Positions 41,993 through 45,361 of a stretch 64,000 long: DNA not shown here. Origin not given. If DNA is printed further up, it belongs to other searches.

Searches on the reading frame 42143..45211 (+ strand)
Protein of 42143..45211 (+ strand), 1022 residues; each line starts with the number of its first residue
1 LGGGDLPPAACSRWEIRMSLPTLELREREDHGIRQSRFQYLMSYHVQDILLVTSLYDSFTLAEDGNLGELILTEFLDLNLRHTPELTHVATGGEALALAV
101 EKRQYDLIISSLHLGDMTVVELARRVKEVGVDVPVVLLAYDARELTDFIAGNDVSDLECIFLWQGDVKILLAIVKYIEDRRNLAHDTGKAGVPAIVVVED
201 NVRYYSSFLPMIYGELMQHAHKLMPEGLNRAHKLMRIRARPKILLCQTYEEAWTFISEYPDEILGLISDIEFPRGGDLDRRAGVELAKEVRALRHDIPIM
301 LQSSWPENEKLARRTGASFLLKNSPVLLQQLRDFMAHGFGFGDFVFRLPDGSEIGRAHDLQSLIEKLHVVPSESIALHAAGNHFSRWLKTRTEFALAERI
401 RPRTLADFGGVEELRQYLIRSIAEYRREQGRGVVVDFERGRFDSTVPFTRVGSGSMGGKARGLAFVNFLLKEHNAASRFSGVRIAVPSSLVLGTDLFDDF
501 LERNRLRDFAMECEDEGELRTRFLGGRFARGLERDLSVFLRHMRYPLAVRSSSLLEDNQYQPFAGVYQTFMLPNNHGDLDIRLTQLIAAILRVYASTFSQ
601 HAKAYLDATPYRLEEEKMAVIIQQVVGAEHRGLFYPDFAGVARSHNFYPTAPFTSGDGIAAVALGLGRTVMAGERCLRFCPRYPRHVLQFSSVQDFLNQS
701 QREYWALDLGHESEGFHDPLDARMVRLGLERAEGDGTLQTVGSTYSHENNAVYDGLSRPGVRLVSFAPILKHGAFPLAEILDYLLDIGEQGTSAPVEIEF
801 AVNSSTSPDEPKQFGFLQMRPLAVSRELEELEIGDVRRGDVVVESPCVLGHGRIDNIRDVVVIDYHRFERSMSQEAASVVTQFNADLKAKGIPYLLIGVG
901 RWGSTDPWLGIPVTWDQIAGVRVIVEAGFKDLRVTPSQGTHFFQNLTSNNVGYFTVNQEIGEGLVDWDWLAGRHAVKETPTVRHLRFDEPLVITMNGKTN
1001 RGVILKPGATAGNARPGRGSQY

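Call 60: search_protein_families(library=pfam, proteins=[window:42143-45211:+], max_evalue=0.00001)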
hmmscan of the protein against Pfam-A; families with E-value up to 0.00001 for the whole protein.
window:42143-45211:+ (1022 aa): 1 family
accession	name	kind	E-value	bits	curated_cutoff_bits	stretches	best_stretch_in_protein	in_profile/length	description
PF01326.24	PPDK_N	-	2.9e-31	109.4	27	1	455-829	3-316/328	Pyruvate phosphate dikinase, AMP/ATP-binding domain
